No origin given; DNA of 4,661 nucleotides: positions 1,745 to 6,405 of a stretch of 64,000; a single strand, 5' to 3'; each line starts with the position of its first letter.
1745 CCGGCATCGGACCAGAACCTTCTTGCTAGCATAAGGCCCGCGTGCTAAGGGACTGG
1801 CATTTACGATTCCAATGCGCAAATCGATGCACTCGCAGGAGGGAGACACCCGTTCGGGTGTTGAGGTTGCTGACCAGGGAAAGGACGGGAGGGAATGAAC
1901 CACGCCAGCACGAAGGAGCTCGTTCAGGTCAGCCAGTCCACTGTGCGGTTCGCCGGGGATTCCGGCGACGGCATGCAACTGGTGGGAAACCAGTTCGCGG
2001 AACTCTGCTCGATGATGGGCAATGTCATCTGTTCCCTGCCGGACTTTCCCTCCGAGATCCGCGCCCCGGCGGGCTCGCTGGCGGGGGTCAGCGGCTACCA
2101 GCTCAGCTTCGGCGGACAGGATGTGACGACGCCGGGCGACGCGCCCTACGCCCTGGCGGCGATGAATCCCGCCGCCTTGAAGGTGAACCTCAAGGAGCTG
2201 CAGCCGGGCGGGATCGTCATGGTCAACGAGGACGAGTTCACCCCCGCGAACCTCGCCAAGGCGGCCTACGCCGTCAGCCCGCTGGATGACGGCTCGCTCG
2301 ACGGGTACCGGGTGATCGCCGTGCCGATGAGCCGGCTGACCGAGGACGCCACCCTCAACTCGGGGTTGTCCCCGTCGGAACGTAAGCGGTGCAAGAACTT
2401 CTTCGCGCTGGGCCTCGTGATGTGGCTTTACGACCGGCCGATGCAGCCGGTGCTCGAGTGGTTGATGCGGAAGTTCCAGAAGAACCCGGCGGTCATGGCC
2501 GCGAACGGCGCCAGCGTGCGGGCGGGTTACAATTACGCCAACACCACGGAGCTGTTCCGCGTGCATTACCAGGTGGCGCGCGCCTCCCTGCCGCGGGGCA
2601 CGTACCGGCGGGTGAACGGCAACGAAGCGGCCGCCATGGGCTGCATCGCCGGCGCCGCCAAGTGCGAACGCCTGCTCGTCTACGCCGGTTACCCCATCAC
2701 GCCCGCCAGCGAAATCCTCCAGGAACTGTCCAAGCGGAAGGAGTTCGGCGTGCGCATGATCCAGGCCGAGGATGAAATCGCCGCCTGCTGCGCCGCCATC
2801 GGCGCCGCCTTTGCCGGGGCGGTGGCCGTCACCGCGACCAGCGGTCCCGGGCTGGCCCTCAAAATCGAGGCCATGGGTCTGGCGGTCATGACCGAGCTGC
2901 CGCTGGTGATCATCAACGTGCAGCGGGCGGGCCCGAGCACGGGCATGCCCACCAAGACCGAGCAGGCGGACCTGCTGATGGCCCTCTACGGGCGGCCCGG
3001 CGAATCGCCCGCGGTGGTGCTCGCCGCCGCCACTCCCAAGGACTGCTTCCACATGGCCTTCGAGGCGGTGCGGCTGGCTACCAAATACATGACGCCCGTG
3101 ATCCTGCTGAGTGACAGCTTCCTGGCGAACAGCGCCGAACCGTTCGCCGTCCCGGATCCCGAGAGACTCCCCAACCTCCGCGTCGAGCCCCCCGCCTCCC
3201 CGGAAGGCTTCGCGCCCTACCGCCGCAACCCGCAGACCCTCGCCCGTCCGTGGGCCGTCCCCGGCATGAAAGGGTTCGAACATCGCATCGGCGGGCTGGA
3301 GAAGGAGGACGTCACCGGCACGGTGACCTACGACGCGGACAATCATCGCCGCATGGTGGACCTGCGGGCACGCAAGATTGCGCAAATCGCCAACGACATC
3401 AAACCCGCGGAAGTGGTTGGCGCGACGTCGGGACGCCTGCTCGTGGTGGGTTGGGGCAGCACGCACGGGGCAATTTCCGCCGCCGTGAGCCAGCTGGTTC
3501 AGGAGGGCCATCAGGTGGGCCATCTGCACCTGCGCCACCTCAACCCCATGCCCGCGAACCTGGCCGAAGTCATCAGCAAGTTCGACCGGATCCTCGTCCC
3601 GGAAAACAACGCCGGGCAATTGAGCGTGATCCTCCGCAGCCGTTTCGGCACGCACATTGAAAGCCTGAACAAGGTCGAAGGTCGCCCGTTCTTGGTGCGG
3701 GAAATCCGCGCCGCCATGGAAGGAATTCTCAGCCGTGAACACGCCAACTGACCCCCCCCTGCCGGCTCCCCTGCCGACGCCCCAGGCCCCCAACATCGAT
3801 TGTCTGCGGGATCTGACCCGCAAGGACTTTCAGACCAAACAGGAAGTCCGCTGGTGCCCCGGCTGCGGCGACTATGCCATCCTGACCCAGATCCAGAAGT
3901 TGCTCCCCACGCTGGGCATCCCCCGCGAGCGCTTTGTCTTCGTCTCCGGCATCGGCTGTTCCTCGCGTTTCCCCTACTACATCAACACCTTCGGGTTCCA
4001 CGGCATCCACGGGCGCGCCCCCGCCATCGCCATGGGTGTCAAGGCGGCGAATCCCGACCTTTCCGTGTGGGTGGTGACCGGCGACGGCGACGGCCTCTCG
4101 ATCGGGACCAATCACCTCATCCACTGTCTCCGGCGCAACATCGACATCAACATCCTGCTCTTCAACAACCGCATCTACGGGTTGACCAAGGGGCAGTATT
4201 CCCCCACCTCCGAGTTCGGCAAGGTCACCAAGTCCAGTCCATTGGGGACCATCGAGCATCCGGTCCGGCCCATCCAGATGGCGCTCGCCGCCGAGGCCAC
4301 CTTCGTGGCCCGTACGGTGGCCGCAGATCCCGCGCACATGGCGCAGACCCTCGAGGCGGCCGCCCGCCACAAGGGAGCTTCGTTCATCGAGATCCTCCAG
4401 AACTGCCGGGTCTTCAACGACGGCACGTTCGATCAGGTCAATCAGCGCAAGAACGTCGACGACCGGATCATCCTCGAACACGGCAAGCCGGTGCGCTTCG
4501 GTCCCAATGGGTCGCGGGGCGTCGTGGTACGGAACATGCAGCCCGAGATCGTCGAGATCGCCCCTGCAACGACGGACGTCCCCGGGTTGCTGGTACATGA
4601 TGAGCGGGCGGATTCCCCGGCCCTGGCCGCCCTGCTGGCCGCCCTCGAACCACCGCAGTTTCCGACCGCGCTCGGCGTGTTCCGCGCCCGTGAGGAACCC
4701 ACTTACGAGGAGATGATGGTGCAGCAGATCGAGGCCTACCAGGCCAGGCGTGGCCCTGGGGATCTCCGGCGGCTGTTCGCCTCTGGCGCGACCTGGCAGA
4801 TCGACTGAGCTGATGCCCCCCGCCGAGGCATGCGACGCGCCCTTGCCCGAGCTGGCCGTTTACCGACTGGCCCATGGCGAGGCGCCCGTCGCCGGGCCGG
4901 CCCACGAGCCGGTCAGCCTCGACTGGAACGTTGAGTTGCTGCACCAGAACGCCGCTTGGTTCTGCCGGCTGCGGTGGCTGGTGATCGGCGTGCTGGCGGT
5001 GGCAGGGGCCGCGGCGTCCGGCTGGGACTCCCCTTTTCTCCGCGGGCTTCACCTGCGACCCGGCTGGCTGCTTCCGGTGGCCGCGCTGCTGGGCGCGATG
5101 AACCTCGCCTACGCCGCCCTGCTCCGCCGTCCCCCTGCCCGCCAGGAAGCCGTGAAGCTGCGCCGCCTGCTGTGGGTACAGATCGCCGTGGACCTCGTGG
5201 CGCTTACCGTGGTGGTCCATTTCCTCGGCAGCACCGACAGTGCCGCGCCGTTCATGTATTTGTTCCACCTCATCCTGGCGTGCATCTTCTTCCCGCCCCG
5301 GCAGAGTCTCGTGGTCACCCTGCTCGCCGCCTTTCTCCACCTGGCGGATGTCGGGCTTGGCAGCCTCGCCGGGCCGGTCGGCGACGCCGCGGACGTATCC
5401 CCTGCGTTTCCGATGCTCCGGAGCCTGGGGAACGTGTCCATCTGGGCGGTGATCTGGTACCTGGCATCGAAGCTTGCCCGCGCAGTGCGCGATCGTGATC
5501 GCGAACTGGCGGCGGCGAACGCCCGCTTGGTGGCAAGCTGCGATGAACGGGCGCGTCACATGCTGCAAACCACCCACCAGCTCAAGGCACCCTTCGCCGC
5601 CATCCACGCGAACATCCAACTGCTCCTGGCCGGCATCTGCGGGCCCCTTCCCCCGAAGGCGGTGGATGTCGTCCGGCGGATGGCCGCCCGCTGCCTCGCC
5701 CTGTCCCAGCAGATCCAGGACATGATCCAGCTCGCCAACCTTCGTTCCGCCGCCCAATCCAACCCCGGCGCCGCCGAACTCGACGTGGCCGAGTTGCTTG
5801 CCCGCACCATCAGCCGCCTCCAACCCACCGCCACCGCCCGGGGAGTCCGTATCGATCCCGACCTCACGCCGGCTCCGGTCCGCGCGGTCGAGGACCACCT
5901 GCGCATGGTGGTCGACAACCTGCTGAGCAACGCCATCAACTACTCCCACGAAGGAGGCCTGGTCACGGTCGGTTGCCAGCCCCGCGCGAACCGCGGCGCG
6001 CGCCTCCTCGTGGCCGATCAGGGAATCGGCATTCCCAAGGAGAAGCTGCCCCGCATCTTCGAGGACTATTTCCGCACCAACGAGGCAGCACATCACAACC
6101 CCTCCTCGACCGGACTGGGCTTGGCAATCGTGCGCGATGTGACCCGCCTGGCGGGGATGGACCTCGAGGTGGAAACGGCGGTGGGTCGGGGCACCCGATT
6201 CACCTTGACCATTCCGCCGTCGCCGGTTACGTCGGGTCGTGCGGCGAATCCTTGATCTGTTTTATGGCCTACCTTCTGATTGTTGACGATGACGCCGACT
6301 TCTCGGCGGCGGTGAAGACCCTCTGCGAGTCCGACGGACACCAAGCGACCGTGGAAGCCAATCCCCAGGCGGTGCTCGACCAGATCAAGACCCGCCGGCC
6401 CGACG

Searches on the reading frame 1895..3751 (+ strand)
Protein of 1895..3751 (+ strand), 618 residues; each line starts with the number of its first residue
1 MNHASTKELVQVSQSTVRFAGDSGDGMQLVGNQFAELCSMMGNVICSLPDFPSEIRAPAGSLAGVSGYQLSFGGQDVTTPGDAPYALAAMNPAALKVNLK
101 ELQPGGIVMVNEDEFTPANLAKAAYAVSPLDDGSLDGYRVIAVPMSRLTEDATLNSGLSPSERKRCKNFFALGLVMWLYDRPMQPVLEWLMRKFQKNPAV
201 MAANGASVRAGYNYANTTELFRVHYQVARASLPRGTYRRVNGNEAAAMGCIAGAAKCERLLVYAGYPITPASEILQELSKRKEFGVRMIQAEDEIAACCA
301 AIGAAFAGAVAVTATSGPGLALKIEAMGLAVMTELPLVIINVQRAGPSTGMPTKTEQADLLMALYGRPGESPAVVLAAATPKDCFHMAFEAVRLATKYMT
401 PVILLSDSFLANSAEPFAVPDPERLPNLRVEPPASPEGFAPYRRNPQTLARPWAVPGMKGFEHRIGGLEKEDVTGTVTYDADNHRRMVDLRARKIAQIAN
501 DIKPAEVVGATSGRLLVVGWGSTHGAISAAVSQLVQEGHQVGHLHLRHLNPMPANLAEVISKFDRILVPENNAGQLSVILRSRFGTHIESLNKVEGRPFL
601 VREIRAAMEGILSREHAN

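Call 56: search_protein_families(library=pfam, proteins=[window:1895-3751:+], max_evalue=0.00001)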
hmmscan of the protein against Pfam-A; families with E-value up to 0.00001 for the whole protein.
window:1895-3751:+ (618 aa): 4 families
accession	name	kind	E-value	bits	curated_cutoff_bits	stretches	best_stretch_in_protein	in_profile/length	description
PF01855.24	POR_N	-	8.2e-59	199.6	27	1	260-474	8-222/231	Pyruvate flavodoxin/ferredoxin oxidoreductase, thiamine diP-bdg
PF01558.24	POR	-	2.6e-24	86.7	27.4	1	24-212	2-172/173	Pyruvate ferredoxin/flavodoxin oxidoreductase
PF02776.23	TPP_enzyme_N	-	3.3e-08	33.7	26.8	1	265-350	21-106/119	Thiamine pyrophosphate enzyme, N-terminal TPP binding domain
PF17147.9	PFOR_II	-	1.5e-06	28.9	27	1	516-598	4-96/102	Pyruvate:ferredoxin oxidoreductase core domain II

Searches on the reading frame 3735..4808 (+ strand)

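Call 56: search_protein_families(library=pfam, proteins=[window:3735-4808:+], max_evalue=0.00001)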
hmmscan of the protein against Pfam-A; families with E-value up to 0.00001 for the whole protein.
window:3735-4808:+ (357 aa): 1 family
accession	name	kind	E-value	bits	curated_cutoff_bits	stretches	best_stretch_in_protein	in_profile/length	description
PF02775.26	TPP_enzyme_C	-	2.3e-33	115.6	21.9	1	73-220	2-151/151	Thiamine pyrophosphate enzyme, C-terminal TPP binding domain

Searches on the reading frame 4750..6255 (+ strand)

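Call 56: search_protein_families(library=pfam, proteins=[window:4750-6255:+], max_evalue=0.00001)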
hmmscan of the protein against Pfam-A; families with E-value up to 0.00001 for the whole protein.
window:4750-6255:+ (501 aa): 1 family
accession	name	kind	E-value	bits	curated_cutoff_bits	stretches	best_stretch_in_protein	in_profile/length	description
PF02518.31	HATPase_c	-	2.5e-25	89.5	26.4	1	380-490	2-109/111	Histidine kinase-, DNA gyrase B-, and HSP90-like ATPase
